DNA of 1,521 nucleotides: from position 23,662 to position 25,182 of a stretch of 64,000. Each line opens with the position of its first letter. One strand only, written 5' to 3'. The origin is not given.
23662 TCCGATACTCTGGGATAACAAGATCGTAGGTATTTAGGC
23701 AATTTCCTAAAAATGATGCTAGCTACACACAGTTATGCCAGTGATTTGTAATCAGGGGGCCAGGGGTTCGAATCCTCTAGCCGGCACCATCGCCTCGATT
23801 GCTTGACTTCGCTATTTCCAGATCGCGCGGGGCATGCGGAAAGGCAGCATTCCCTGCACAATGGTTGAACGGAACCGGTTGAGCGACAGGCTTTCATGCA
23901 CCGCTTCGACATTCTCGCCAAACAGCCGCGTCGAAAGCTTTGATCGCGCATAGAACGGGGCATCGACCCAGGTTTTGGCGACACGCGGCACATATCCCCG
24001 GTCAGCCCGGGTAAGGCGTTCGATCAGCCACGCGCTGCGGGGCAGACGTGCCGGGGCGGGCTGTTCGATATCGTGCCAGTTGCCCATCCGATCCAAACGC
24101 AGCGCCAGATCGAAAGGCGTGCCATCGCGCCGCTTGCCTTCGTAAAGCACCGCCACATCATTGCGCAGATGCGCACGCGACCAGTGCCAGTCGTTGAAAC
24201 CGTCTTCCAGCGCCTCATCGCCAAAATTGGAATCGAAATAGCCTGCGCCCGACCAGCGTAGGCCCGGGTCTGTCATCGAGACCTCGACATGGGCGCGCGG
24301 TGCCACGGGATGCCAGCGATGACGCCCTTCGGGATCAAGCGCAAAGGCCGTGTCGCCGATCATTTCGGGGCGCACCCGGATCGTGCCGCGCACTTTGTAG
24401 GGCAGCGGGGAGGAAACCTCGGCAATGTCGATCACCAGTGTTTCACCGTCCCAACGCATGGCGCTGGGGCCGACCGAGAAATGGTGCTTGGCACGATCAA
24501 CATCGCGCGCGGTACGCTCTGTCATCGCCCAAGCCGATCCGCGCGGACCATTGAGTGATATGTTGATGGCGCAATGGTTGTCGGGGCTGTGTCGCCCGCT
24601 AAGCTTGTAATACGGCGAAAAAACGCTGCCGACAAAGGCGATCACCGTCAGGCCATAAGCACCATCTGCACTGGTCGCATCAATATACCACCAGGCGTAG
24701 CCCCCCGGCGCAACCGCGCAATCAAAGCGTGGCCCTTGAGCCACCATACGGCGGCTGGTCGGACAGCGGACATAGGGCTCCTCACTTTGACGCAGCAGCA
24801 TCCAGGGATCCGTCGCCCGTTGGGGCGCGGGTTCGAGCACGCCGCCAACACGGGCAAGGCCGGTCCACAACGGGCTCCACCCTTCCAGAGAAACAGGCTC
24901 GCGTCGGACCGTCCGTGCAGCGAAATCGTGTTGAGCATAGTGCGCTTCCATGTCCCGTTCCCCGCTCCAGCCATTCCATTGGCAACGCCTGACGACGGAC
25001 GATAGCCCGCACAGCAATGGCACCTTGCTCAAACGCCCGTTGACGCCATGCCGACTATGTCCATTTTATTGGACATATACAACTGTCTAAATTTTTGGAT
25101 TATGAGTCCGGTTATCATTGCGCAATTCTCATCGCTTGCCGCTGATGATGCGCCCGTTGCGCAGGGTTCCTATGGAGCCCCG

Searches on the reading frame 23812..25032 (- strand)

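Call 3: search_protein_families(library=pfam, proteins=[window:23812-25032:-])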
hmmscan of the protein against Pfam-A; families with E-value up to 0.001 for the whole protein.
window:23812-25032:- (406 aa): 0 families

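Call 5: search_protein_families(library=ncbifam, proteins=[window:23812-25032:-], max_evalue=0.01)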
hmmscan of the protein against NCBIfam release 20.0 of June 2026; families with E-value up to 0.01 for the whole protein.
window:23812-25032:- (406 aa): 1 family
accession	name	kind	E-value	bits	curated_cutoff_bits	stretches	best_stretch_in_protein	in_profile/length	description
NF045922.1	CarotHydtaseCrtCRhod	equivalog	3.4e-92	308.7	400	1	130-403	1-274/278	carotenoid 1,2-hydratase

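Call 6: search_protein_families(library=pfam, proteins=[window:23812-25032:-], max_evalue=10)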
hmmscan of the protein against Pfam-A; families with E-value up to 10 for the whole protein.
window:23812-25032:- (406 aa): 0 families
